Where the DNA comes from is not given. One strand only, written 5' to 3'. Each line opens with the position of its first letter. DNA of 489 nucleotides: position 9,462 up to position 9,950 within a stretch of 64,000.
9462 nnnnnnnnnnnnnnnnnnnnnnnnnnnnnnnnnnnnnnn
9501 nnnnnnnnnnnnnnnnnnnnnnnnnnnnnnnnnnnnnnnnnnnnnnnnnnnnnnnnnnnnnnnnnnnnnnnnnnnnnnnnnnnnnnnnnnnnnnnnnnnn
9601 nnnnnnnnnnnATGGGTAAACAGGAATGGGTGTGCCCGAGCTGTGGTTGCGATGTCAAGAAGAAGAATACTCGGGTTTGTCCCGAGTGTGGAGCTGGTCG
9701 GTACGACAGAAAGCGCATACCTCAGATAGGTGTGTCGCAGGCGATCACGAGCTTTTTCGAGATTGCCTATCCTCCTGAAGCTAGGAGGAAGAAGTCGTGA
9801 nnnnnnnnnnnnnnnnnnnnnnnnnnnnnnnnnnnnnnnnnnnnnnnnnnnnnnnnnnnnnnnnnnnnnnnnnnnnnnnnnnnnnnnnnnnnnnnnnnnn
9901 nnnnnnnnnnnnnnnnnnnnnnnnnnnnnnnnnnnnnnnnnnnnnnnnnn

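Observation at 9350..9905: GC-rich (about 60%) cassette with Shine-Dalgarno-equipped mini-ORFs and long inverted repeats inside AT-rich intergenic DNA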

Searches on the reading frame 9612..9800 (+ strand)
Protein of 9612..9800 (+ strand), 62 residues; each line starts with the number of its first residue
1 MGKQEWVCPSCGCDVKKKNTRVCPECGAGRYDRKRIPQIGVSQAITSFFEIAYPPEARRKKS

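Call 16: find_encoding_contigs(protein=window:9612-9800:+, flank=5000, max_places=10)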
Protein window:9612-9800:+ (62 aa): no gene with exactly this product is on record in the collection.

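Call 22: search_protein_families(library=pfam, proteins=[window:9612-9797:+], max_evalue=1)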
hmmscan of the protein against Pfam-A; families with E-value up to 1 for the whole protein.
seq(62 aa): 21 families
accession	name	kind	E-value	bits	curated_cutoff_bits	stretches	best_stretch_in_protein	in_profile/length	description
PF13240.11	Zn_Ribbon_1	-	0.009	16.2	25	1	8-28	2-21/23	zinc-ribbon domain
PF01155.25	HypA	-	0.012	16.1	28.9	1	5-32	70-98/112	Hydrogenase/urease nickel incorporation, metallochaperone, hypA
PF08792.16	A2L_zn_ribbon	-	0.014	15.5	22.9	1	4-28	2-29/33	A2L zinc ribbon domain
PF09723.15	Zn_ribbon_8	-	0.032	14.7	34.4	1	19-33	26-39/41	Zinc ribbon domain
PF24463.1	DUF7577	-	0.041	13.9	28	1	20-28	2-10/27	Domain of unknown function (DUF7577)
PF12773.13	DZR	-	0.042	14.5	27.3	1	7-27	26-45/45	Double zinc ribbon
PF05191.20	ADK_lid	-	0.051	13.9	26.6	0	21-28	2-9/36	Adenylate kinase, active site lid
PF11682.14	Zn_ribbon_11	-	0.076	13.1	24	0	21-31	19-29/37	Probable zinc-ribbon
PF00301.25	Rubredoxin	-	0.087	13.3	23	0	5-14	34-43/47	Rubredoxin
PF24460.1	DUF7575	-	0.11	12.4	28.5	0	5-14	3-12/28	Domain of unknown function (DUF7575)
PF23098.1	Beta-prop_NOL10_N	-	0.18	11.3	27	1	20-51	342-373/385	Nucleolar protein 10-like, N-terminal domain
PF17283.8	Zn_ribbon_SprT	-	0.19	12.3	28.1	0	5-12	4-11/38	SprT-like zinc ribbon domain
PF08274.17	Zn_Ribbon_YjdM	-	0.2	12.2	30.8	0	22-27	21-26/30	PhnA Zinc-Ribbon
PF12760.12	Zn_ribbon_IS1595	-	0.24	11.8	25.4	0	18-28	16-26/46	Transposase zinc-ribbon domain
PF13248.11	Zn_ribbon_3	-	0.25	11.3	27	1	7-28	4-24/26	zinc-ribbon domain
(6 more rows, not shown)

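Call 23: search_protein_families(library=phrogs, proteins=[window:9612-9797:+], max_evalue=1)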
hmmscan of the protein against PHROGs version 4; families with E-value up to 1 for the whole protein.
seq(62 aa): 13 families
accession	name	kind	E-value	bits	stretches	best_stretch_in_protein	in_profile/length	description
phrog_4852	-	unknown function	0.0052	17.5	1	3-28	11-37/194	-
phrog_16989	-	moron, auxiliary metabolic gene and host takeover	0.0067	17.5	1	6-37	7-37/122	membrane protein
phrog_17221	-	unknown function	0.0081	17.2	0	5-17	38-50/51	-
phrog_6586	-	unknown function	0.022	15.6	1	7-28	5-25/129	-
phrog_10714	-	unknown function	0.058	14.6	1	7-28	75-97/109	-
phrog_10292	-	unknown function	0.12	13.3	1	7-41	5-27/136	-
phrog_6422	-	moron, auxiliary metabolic gene and host takeover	0.24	12.8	1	2-28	4-38/120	Lar-like restriction alleviation protein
phrog_36677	-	unknown function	0.31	11.1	1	2-38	272-310/352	-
phrog_9700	-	unknown function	0.34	10.8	1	4-30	5-30/483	-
phrog_9188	-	unknown function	0.38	12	1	5-28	38-62/70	-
phrog_2945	-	unknown function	0.53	11.2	0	18-29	7-18/68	-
phrog_28447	-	unknown function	0.67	11.2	0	20-34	63-77/83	-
phrog_3207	-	unknown function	0.86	10.8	0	2-28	23-52/90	-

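Call 24: find_homologous_proteins(query=window:9612-9797:+, max_evalue=10)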
Query seq(62 aa): no candidate shares three 5-residue words with the query. No homologue found.

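Call 31: search_protein_representatives(protein=window:9612-9797:+)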
Query: 62 residues. Proteins with E-value up to 0.001 (for the whole library): 58; up to 1e-10: 2; up to 1e-30: 0. The best 58 are listed.
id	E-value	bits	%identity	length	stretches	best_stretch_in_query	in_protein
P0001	2.3e-19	84.6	65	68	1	2-61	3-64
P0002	2.9e-11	59.0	40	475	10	4-31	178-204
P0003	1.3e-08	50.7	50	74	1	2-57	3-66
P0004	3.1e-08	49.5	42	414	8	5-29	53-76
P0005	4.0e-08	49.2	39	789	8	5-33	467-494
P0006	6.1e-08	48.6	36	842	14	3-38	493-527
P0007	1.1e-07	47.8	-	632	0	-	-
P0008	1.8e-07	47.1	37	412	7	4-32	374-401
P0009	3.0e-07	46.4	38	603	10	4-43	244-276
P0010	4.2e-07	45.9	41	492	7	2-32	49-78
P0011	1.3e-06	44.4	37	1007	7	6-36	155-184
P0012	2.4e-06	43.6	40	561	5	4-37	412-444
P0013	3.5e-06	43.0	42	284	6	5-32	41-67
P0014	4.2e-06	42.8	47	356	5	4-28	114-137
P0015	5.1e-06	42.5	35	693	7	6-37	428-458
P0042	3.6e-04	36.7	46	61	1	7-56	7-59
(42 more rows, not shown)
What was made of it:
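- Tried and rejected: The exhaustive HMMER search with ORF2 found three true small homologues plus generic zinc-ribbon repeats (call 31).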

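Call 33: find_encoding_contigs(protein=P0001, flank=4000, max_places=6)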
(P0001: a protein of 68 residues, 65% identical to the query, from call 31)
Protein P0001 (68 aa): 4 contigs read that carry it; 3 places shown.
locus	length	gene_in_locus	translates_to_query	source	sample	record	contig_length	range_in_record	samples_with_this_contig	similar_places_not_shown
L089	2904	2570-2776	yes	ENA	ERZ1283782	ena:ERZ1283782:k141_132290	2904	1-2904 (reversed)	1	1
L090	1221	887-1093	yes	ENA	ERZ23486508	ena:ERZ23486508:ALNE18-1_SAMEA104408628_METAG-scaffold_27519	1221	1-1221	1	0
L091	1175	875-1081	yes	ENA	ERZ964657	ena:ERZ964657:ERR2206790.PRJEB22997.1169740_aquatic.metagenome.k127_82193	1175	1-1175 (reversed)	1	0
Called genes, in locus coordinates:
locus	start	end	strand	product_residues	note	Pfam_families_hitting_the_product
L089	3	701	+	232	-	?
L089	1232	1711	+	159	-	PF00334:NDK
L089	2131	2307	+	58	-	-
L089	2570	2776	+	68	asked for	-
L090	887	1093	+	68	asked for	-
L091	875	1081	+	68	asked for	-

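Call 34: find_encoding_contigs(protein=P0003, flank=4000, max_places=6)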
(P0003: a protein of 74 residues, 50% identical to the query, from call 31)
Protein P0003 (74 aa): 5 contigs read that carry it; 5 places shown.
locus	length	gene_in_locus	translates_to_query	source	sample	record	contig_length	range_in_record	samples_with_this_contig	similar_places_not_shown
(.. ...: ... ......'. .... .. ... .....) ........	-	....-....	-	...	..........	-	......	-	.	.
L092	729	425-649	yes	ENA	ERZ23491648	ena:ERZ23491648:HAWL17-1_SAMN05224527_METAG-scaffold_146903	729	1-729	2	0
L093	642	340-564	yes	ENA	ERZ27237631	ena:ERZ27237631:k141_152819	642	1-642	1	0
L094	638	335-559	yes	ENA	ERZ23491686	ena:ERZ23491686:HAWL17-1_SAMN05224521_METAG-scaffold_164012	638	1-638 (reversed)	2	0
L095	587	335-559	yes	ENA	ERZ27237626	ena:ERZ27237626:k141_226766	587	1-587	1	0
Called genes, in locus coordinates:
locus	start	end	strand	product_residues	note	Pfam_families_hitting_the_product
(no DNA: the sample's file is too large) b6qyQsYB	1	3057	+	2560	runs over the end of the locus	-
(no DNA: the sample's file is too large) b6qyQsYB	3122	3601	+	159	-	PF00334:NDK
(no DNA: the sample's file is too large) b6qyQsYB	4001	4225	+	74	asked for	-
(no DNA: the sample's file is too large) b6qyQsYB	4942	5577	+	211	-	PF10502:Peptidase_S26, PF00717:Peptidase_S24 (faint)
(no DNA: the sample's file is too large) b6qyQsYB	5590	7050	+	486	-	PF13393:tRNA-synt_His, PF00587:tRNA-synt_2b, PF13393:tRNA-synt_His, PF03129:HGTP_anticodon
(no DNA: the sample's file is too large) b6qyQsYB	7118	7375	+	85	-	-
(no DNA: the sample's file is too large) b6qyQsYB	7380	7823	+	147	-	PF09424:YqeY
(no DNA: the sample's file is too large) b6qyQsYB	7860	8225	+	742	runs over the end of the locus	PF18895:T4SS_pilin (weak), PF13205:Big_5 (faint)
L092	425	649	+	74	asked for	-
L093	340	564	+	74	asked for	-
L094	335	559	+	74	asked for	-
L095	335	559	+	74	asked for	-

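Call 62: find_related_loci(query=A5, collection=metagenome_contigs, flank=2500)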
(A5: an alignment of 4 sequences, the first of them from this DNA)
Query A5 (62 aa) in metagenome_contigs; peptide patterns used: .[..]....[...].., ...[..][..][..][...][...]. (x = any residue, [..] = any of these).
309 stretches matched a pattern; 2 encode a relative of the query (tblastn E <= 1e-3); 2 distinct loci.
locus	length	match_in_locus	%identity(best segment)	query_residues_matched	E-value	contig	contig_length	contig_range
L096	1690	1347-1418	52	3-27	2e-7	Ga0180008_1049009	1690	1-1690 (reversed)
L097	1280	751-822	52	3-27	8e-7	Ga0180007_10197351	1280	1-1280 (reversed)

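Call 63: find_related_loci(query=A5, collection=viral_contigs, flank=2500)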
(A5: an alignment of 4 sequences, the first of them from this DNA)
Query A5 (62 aa) in viral_contigs; peptide patterns used: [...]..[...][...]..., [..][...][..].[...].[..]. (x = any residue, [..] = any of these).
101 stretches matched a pattern, but none encodes a relative of the query by tblastn (E <= 1e-3).
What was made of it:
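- On Phage or plasmid-derived insert: IMG/VR has no relative of ORF2 (call 63).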

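Call 78: search_protein_families(library=padloc, proteins=[window:9612-9797:+], max_evalue=0.1)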
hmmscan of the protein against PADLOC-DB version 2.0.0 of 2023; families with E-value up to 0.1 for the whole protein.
seq(62 aa): 1 family
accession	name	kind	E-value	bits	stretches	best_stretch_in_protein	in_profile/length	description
PDLC01691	Cas12f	-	0.021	12.8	1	7-33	290-317/332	CAS-V-F; effector__SPE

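Call 79: search_protein_families(library=ncbifam, proteins=[window:9612-9797:+], max_evalue=0.1)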
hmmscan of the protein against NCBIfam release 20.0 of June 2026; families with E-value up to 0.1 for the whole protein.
seq(62 aa): 5 families
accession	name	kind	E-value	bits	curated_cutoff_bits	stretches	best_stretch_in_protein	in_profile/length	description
NF049953.1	ribbon_DG_selen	exception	0.00073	19.5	130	1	3-27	145-168/172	zinc ribbon-containing (seleno)protein DG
NF048018.1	IS256_N_4Cys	domain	0.029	15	27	0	2-13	18-29/31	transposase-like zinc-binding domain-containing protein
NF003214.0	PRK04179.1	equivalog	0.047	13.6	71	1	7-35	19-47/62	50S ribosomal protein L37e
NF045768.1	RubredRD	equivalog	0.057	13.5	90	0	4-14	35-45/54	rubredoxin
NF041795.1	Brz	equivalog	0.076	13.4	100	0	1-16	1-16/60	transcriptional regulator Brz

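Call 87: predict_structure(alignment_id=A6)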
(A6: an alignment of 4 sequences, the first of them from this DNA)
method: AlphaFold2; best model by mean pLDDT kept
length: 62 residues; sequences in the alignment: 4
mean_pLDDT: 68.1   pTM: 0.36
mean pLDDT of the five models: 68.1, 67.4, 66.2, 64.9, 63.2
residues with pLDDT >= 90: 0; 70-90: 27; 50-70: 34; < 50: 1
segments of 3 or more residues with pLDDT < 50: none
pLDDT, mean of each block of 10 residues (from residue 1): 73 78 82 62 57 60 51
secondary structure, 60 per line:
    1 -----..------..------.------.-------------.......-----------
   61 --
elements in order: H43-49
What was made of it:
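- On Zinc-ribbon small protein (ORF2): The N-terminal ribbon is modelled at pLDDT 73-82 only (call 87).
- Closest known: Small stand-alone zinc-ribbon proteins. Different: The AlphaFold model has low confidence (pLDDT 68; call 87).
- Tried and rejected: AlphaFold2 of ORF2 gave pLDDT 68, too low for a fold search (call 87).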
